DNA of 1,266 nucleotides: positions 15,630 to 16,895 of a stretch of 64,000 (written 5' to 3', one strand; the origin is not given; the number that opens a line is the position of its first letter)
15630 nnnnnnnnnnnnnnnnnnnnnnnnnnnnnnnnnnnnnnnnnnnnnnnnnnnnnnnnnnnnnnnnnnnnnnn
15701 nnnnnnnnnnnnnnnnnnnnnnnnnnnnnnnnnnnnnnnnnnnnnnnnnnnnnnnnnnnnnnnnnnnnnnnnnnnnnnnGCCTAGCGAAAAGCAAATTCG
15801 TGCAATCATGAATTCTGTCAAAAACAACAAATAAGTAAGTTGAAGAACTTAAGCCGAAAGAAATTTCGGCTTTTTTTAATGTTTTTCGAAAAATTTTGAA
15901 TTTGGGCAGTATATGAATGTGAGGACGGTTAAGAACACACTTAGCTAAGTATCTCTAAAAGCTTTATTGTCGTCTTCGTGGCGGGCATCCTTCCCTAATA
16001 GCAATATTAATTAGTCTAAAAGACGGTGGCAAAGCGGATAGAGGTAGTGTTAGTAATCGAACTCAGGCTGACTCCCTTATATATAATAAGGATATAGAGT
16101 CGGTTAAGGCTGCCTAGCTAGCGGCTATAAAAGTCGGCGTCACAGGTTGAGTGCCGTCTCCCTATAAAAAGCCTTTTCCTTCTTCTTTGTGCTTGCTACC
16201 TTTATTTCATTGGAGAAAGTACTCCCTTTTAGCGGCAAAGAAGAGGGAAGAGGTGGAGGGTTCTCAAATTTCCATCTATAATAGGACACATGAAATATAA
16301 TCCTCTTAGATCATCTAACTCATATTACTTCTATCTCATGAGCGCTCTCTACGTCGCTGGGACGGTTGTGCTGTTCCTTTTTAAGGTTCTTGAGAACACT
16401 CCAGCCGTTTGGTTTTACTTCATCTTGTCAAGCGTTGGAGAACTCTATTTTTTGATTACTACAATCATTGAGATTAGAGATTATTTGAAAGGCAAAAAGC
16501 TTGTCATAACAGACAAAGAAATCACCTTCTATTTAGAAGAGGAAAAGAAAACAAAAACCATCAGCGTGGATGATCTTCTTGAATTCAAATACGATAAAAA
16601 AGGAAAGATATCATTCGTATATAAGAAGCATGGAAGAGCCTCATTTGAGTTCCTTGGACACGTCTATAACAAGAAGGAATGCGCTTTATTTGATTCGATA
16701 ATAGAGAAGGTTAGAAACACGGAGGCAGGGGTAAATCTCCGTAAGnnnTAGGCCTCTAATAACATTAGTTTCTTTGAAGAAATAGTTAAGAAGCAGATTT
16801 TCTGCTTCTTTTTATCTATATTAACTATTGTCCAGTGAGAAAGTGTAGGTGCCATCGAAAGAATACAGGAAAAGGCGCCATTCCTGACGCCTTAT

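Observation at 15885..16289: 390-nt GC-enriched, ORF-free structured region upstream of a small membrane protein gene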

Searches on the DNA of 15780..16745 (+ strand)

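Call 4: search_rna_families(source=window, start=15780, end=16400, threshold=evalue, max_evalue=10, show_alignments=4)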
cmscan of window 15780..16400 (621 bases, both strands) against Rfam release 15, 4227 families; matches with E-value up to 10: 14.
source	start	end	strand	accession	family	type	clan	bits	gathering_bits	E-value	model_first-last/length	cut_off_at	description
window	15810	15879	+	RF00368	sroB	Gene; sRNA;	-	23.8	44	1.3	1-83/83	no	sroB RNA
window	16173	16252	+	RF03872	MIR6426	Gene; miRNA;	-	22.4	96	0.074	1-84/84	no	MIR6426 microRNA precursor family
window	15851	15878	-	RF02053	STnc430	Gene; sRNA;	-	22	47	0.48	124-151/162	no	Enterobacterial sRNA STnc430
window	16056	16113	-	RF00947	mir-929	Gene; miRNA;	-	17.1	56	0.83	1-74/74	no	mir-929 microRNA precursor family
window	15851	15916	+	RF00438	SNORA33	Gene; snRNA; snoRNA; HACA-box;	-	17.1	74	6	1-130/130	no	Small nucleolar RNA SNORA33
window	16172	16253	+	RF03734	mir-4773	Gene; miRNA;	-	16.9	100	3.9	1-78/78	no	mir-4773 microRNA precursor family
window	16259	16313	-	RF01278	SNORD109A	Gene; snRNA; snoRNA; CD-box;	CL00069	16.6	35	1.8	1-67/67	no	Small nucleolar RNA SNORD109A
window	16173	16252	-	RF03872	MIR6426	Gene; miRNA;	-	16.2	96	3.2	1-84/84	no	MIR6426 microRNA precursor family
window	16169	16256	+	RF03983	MIR5284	Gene; miRNA;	-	14.7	93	6.1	1-111/111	no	MIR5284 microRNA precursor family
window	16176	16249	+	RF03933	MIR6445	Gene; miRNA;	-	14.7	100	7.9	1-117/117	no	MIR6445 microRNA precursor family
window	15808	15878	-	RF03483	MIR319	Gene; miRNA;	-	14.1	54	8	1-92/92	no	MIR319 microRNA precursor family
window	15780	15876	+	RF02766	Ysr49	Gene; sRNA;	-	13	95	8.7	5-124/124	5'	Yersinia sRNA 49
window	16172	16253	+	RF04156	MIR2670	Gene; miRNA;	-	11.8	117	9.2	58-138/200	no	MIR2670 microRNA precursor family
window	15780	15926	+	RF02909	rli117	Gene; sRNA;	-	10.4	87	5.9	67-272/272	5'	Listeria sRNA rli117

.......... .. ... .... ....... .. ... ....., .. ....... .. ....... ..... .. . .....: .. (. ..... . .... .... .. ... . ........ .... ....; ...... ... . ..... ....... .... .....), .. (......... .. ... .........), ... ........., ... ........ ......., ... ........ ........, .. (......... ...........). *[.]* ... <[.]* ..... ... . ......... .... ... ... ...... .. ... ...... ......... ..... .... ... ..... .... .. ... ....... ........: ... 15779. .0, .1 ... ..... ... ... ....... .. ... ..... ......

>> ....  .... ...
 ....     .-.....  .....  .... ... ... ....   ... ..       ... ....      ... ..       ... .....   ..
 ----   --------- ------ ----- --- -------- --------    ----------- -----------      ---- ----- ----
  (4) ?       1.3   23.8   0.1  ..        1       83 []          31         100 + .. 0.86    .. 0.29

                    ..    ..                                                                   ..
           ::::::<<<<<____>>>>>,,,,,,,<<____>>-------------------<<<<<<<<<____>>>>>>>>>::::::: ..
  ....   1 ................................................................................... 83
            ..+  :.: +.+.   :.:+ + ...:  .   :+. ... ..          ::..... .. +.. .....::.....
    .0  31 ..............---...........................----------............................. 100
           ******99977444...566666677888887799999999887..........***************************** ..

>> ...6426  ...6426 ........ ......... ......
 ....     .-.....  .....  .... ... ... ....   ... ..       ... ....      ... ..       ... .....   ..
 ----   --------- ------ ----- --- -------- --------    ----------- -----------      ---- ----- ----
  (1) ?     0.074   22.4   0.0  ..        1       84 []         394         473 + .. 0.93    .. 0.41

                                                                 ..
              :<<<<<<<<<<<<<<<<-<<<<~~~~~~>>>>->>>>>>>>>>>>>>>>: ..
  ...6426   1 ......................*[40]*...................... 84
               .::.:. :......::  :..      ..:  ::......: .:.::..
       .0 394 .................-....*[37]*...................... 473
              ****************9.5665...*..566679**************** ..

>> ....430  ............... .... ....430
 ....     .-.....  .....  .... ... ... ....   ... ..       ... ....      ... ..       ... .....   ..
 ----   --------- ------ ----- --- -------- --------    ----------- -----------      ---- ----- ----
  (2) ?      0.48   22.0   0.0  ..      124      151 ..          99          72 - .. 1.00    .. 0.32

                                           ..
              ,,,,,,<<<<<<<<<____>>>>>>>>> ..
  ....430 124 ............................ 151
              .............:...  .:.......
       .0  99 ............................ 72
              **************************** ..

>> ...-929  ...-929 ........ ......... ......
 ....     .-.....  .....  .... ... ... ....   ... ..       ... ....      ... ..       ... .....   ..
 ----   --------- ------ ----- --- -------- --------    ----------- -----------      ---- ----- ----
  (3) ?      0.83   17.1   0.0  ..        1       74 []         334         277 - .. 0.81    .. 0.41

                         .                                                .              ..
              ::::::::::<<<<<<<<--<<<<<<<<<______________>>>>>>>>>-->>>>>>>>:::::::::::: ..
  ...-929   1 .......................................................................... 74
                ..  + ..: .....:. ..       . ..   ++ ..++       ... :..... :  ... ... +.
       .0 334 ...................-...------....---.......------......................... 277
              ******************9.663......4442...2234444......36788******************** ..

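Call 46: search_rna_families(sources=[L020, L028, L024, L009, L017], threshold=evalue, max_evalue=1)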
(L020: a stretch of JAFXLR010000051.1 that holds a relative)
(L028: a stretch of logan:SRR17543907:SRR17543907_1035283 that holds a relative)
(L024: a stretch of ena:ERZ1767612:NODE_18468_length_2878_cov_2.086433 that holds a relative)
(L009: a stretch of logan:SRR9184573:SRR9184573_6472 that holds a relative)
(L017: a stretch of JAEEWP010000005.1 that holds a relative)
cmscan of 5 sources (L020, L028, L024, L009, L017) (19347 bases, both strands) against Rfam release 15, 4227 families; matches with E-value up to 1: 6.
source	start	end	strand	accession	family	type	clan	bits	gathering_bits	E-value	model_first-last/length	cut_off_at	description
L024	1638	1703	-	RF02064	STnc370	Gene; sRNA;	-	36.7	54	0.063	1-71/71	no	Enterobacterial sRNA STnc370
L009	387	481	+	RF01085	TLS-PK4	Cis-reg;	-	27.2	80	0.023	1-118/118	no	Pseudoknot of tRNA-like structure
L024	721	808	+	RF00558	L20_leader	Cis-reg; leader;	-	24.1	58.7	0.65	1-127/127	no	Ribosomal protein L20 leader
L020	176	353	-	RF01808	MicX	Gene; sRNA;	-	21.5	75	0.53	1-194/194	no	MicX Vibrio cholerae sRNA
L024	2256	2452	-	RF01673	PhrS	Gene; sRNA;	-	21.2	37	0.13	1-212/212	no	PhrS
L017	1124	1188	+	RF02637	EF0408_EF0409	Gene; sRNA;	-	19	440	0.31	156-223/412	no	Enterococcus sRNA EF0408_EF0409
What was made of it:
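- On raiA motif RNA (RF03072): No hit at E up to 10 (calls 4, 46).
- This region gives only microRNA or terminator noise at E up to 10, in the window and in five relatives (calls 4, 46).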

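Call 60: build_rna_model(alignment_id=A6, structure=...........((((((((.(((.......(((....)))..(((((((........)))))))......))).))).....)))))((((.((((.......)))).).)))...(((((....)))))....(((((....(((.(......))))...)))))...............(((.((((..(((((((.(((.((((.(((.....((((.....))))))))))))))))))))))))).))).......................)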
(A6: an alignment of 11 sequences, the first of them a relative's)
Model R1 built from alignment A6 (11 sequences, 277 columns); structure: as given.
model positions 271; base pairs 71; branch points 5; effective number of sequences 0.97; information 0.59 bits per position. Calibrated on 0.2 Mb of random sequence (short: E-values are rough).
structure used (alignment columns):
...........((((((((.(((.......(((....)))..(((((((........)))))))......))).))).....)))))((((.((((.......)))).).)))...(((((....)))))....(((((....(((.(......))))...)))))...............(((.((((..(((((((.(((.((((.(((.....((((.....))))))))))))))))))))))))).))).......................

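Call 62: search_with_rna_model(model_id=R1, sources=[window, L009, L008, L024, L025, L028, L001, L020, L017], max_evalue=10, show_alignments=0)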
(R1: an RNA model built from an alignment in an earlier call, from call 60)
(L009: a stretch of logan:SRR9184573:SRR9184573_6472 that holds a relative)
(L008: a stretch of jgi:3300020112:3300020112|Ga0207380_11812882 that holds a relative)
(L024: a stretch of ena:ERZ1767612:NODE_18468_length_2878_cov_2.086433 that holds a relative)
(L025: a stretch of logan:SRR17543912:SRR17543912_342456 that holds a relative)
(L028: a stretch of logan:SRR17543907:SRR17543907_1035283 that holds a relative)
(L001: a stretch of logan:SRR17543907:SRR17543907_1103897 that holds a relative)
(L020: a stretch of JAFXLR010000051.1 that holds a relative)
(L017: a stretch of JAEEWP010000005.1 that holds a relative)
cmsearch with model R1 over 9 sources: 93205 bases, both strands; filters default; matches with E-value up to 10: 8.
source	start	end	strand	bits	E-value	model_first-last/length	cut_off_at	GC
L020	383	652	+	324.7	8.9e-101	1-271/271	no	0.5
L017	2717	2988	+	311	1.9e-96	1-271/271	no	0.5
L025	513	835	+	50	2.6e-14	1-271/271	no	0.47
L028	771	1092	+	44.8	1.2e-12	1-271/271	no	0.46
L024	841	1157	+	38.7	9.8e-11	1-271/271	no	0.47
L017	2829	2842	-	8.9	0.23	113-126/271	no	0.71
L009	1617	1700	+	7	0.9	174-248/271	no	0.43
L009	1556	1569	+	5.2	3.5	113-126/271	no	0.64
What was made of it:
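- Model R1 (B only) finds C at E 1e-11 to 1e-14 (call 62).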

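Call 64: search_with_rna_model(model_id=R1, source=window, start=15850, end=16330, filters=off, max_evalue=10, show_alignments=2)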
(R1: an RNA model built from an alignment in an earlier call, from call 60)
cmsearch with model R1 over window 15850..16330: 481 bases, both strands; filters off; matches with E-value up to 10: 13.
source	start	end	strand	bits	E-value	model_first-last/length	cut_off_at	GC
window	16030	16275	+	8.1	0.0021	1-271/271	no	0.44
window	16236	16272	-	7.1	0.0046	1-271/271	no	0.46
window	16278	16309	+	1.5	0.25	1-271/271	no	0.28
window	15915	15981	+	1.2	0.32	1-271/271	no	0.4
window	16015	16081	-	1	0.38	1-271/271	no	0.45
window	15929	15962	-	0.3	0.62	1-271/271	no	0.32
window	16161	16185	-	0.1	0.7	1-271/271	no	0.36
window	16287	16328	-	-0.2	0.89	1-271/271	no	0.29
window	16208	16231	-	-1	1.6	134-157/271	no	0.38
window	15860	15888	+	-2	3.3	1-271/271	no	0.28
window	15854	15883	-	-2.6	5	1-271/271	no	0.3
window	15981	16002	-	-2.8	5.8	204-225/271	no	0.59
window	15889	15905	+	-2.9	6.4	1-271/271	no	0.18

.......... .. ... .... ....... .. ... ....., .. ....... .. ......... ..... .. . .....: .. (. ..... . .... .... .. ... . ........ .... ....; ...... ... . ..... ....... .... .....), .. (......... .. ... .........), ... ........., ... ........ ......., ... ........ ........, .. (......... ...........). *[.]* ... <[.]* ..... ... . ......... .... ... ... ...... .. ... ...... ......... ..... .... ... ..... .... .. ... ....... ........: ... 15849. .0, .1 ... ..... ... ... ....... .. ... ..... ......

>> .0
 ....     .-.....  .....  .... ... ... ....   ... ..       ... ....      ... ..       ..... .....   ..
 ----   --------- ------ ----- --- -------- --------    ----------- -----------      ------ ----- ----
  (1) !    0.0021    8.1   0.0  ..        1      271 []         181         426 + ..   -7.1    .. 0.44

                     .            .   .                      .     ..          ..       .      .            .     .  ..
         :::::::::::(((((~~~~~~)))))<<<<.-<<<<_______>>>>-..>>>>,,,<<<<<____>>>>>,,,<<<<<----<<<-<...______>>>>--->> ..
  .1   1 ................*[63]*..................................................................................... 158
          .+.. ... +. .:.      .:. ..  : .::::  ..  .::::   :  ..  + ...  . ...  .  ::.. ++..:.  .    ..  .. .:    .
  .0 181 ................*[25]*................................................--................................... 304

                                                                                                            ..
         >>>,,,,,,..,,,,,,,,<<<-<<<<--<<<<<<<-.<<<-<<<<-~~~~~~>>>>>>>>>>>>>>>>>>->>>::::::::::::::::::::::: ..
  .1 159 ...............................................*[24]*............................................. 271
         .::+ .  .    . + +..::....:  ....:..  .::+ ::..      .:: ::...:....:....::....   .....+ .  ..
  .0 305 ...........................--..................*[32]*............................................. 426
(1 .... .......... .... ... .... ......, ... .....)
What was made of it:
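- Tried and rejected: Model R1 (group B only) does not find the window with default filters and gives only 8 bits with filters off (calls 62, 64).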

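Call 65: search_with_rna_model(model_id=R1, sources=[L010, L016, L011, L020, L126, L017, L018, L022, L019, L021, L029, L024, L025, L027, L028], max_evalue=0.000001, make_alignment=true)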
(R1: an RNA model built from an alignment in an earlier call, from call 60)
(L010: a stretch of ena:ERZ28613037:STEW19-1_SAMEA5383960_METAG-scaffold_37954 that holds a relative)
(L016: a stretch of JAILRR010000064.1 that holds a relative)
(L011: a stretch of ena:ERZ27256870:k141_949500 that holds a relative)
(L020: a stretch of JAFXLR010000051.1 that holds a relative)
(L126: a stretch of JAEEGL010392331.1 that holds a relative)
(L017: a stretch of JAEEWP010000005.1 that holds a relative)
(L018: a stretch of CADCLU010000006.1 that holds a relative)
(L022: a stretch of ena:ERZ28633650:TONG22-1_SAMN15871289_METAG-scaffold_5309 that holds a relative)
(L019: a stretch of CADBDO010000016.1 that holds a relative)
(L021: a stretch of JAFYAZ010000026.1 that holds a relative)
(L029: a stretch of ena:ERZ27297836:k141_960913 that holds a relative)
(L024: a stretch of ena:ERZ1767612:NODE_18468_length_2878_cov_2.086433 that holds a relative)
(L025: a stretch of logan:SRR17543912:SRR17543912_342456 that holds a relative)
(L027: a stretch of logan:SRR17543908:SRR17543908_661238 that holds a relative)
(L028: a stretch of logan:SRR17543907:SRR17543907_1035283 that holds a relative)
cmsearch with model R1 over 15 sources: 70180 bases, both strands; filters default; matches with E-value up to 0.000001: 15.
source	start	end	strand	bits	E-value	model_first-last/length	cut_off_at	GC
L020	383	652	+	324.7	6.7e-101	1-271/271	no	0.5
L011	3754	4023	+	322.1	4.3e-100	1-271/271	no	0.5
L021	2717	2987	+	313.3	2.6e-97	1-271/271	no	0.49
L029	2526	2796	+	313.2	2.9e-97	1-271/271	no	0.5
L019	2717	2987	+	313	3.3e-97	1-271/271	no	0.51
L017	2717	2988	+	311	1.4e-96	1-271/271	no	0.5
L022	2363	2634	+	309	5.7e-96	1-271/271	no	0.5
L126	471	742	-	309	6e-96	1-271/271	no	0.49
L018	2717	2988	+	308.5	8.4e-96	1-271/271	no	0.5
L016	877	1146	+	294.1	2.9e-91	1-271/271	no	0.47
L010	3719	3988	+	293.7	3.8e-91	1-271/271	no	0.47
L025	513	835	+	50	2e-14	1-271/271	no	0.47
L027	725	1047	+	49.9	2.1e-14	1-271/271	no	0.46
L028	771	1092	+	44.8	8.7e-13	1-271/271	no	0.46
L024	841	1157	+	38.7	7.4e-11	1-271/271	no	0.47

Alignment A7: 15 matches aligned to the model, 373 columns, each read 5' to 3' on its own strand. Consensus structure (alignment columns), stored with it:
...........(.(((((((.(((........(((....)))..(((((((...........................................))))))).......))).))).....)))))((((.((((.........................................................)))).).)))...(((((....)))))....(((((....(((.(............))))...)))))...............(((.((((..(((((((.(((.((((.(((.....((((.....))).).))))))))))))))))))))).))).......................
